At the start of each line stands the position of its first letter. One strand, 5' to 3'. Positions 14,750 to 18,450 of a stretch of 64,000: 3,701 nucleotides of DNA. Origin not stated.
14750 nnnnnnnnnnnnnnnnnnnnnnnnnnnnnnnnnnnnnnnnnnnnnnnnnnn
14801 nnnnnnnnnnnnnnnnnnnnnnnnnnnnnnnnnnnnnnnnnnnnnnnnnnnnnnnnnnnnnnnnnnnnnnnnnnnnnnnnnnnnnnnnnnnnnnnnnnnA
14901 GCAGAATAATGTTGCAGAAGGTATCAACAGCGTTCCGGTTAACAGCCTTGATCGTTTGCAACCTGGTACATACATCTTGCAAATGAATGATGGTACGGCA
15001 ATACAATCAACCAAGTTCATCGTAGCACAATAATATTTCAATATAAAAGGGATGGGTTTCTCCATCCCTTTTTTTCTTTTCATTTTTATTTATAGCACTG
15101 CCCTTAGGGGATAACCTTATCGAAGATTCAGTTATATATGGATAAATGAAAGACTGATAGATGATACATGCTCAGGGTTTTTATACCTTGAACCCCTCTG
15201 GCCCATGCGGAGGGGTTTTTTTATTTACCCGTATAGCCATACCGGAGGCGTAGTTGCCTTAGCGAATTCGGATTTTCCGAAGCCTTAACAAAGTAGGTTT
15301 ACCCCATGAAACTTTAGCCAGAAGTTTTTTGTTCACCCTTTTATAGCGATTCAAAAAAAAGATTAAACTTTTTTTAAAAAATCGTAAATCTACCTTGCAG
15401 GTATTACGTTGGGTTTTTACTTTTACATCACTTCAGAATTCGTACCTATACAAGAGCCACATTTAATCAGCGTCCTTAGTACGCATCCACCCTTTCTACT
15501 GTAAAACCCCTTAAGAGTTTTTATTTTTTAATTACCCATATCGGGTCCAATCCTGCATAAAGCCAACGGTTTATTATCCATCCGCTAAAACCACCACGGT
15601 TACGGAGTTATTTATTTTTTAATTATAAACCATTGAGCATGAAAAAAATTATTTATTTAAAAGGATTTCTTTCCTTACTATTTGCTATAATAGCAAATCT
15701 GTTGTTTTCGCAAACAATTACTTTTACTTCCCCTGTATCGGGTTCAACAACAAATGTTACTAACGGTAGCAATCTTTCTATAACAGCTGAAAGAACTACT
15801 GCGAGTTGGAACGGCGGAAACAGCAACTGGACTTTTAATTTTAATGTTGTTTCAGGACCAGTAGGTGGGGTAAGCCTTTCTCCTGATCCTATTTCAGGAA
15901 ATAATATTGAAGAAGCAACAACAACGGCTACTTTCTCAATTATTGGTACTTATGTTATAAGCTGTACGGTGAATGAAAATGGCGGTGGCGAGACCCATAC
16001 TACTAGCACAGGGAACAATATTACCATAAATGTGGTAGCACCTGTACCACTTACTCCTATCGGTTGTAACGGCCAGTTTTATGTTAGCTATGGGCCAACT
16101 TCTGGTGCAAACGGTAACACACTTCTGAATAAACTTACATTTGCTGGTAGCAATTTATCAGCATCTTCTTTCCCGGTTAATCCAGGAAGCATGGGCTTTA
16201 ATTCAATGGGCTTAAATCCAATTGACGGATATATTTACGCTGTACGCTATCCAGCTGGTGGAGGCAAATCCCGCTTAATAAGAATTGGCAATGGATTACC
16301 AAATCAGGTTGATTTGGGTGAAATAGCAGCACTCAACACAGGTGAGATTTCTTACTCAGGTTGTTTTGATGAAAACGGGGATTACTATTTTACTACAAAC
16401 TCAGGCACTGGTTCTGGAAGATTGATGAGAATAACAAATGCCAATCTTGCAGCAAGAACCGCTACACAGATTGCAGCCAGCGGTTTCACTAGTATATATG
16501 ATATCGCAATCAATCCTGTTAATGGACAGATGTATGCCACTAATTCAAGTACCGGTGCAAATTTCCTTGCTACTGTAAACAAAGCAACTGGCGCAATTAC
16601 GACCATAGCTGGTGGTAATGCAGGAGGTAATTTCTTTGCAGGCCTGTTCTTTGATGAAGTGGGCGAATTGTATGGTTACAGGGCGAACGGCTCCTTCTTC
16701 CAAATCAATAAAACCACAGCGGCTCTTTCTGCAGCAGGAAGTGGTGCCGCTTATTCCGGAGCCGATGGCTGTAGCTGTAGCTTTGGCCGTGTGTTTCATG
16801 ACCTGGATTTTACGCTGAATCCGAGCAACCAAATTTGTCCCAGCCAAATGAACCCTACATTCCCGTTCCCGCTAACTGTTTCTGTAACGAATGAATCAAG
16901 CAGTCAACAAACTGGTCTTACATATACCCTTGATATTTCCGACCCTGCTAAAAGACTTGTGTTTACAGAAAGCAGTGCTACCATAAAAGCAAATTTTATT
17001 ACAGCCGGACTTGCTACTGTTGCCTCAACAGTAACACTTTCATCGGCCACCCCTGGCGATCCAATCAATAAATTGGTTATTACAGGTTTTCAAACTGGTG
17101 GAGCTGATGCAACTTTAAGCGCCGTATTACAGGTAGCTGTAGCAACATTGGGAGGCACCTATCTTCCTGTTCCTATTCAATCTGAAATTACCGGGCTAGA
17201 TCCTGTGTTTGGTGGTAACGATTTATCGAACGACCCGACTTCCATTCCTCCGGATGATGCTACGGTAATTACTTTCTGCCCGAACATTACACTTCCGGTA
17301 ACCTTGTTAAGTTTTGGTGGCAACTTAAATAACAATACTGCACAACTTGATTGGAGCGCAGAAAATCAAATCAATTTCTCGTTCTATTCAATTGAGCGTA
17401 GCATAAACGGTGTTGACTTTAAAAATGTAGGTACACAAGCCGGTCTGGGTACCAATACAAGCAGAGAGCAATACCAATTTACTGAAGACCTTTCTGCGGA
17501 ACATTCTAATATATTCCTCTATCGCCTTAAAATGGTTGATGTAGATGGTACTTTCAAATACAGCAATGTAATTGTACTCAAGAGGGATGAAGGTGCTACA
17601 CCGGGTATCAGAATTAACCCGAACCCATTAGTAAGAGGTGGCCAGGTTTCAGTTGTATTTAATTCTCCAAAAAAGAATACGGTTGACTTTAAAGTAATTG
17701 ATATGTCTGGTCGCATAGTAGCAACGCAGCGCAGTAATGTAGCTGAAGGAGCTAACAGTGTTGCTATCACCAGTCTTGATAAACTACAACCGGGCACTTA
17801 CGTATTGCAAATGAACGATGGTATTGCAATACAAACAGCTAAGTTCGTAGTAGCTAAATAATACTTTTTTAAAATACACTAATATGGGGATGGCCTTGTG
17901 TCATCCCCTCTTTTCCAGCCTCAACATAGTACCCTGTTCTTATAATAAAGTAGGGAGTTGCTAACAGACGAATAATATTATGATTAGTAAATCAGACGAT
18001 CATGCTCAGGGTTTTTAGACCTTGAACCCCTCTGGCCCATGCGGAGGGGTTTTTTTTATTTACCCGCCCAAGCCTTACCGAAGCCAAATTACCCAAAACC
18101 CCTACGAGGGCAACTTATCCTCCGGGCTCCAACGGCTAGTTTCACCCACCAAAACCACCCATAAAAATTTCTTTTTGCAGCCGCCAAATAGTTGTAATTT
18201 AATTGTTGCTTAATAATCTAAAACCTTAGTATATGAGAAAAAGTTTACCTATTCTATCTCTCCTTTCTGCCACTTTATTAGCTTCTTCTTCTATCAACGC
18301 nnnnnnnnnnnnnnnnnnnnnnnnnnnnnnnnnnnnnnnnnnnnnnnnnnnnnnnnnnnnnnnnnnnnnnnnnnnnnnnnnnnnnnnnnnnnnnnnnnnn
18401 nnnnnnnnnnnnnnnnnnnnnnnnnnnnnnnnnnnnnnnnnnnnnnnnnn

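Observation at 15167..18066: Near-identical 65-nt non-coding element duplicated after two T9SS cargo genes: candidate multi-copy sRNA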

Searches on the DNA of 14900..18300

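Call 5: search_rna_families(source=window, start=14900, end=18300, threshold=evalue, max_evalue=10, show_alignments=3)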
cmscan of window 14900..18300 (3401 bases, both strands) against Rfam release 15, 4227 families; matches with E-value up to 10: 12.
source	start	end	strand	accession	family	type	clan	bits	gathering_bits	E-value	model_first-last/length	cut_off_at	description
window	15036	15133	-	RF02029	sraA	Gene; sRNA;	-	24.9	56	0.87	1-95/95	no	sraA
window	14969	15222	+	RF02452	ncr1575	Gene; sRNA;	-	24.5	60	1.5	1-212/212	no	Bacillus sRNA ncr1575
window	15111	15225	+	RF00515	PyrR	Cis-reg;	-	22.1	54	6.4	1-115/115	no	PyrR binding site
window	15043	15112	-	RF02057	STnc40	Gene; sRNA;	-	20.9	45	2.6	1-70/70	no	Salmonella enterica sRNA STnc40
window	15007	15083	+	RF00558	L20_leader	Cis-reg; leader;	-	20.7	58.7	0.79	1-127/127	no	Ribosomal protein L20 leader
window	15160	15223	+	RF01859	Phe_leader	Cis-reg; leader;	-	20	55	5.1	1-125/125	no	Phenylalanine leader peptide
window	17978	18057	+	RF02837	anti-hemB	Gene; sRNA;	-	19.8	49.5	0.21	1-81/81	no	Burkholderia RNA 7 (anti-hemB)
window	17995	18057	+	RF01859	Phe_leader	Cis-reg; leader;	-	19.7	55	5.8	1-125/125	no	Phenylalanine leader peptide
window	15159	15231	+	RF00519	suhB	Gene; sRNA;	CL00108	19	41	1.1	1-77/77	no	Makes More Granules Regulator RNA (mmgR)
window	18000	18065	+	RF00519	suhB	Gene; sRNA;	CL00108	17.7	41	2.5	1-77/77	no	Makes More Granules Regulator RNA (mmgR)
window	15032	15074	+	RF02056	STnc390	Gene; sRNA;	-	16.1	50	7.5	11-54/60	no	Salmonella sRNA STnc390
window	18129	18172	+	RF00032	Histone3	Cis-reg;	-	13.8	34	8.8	1-46/46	no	Histone 3' UTR stem-loop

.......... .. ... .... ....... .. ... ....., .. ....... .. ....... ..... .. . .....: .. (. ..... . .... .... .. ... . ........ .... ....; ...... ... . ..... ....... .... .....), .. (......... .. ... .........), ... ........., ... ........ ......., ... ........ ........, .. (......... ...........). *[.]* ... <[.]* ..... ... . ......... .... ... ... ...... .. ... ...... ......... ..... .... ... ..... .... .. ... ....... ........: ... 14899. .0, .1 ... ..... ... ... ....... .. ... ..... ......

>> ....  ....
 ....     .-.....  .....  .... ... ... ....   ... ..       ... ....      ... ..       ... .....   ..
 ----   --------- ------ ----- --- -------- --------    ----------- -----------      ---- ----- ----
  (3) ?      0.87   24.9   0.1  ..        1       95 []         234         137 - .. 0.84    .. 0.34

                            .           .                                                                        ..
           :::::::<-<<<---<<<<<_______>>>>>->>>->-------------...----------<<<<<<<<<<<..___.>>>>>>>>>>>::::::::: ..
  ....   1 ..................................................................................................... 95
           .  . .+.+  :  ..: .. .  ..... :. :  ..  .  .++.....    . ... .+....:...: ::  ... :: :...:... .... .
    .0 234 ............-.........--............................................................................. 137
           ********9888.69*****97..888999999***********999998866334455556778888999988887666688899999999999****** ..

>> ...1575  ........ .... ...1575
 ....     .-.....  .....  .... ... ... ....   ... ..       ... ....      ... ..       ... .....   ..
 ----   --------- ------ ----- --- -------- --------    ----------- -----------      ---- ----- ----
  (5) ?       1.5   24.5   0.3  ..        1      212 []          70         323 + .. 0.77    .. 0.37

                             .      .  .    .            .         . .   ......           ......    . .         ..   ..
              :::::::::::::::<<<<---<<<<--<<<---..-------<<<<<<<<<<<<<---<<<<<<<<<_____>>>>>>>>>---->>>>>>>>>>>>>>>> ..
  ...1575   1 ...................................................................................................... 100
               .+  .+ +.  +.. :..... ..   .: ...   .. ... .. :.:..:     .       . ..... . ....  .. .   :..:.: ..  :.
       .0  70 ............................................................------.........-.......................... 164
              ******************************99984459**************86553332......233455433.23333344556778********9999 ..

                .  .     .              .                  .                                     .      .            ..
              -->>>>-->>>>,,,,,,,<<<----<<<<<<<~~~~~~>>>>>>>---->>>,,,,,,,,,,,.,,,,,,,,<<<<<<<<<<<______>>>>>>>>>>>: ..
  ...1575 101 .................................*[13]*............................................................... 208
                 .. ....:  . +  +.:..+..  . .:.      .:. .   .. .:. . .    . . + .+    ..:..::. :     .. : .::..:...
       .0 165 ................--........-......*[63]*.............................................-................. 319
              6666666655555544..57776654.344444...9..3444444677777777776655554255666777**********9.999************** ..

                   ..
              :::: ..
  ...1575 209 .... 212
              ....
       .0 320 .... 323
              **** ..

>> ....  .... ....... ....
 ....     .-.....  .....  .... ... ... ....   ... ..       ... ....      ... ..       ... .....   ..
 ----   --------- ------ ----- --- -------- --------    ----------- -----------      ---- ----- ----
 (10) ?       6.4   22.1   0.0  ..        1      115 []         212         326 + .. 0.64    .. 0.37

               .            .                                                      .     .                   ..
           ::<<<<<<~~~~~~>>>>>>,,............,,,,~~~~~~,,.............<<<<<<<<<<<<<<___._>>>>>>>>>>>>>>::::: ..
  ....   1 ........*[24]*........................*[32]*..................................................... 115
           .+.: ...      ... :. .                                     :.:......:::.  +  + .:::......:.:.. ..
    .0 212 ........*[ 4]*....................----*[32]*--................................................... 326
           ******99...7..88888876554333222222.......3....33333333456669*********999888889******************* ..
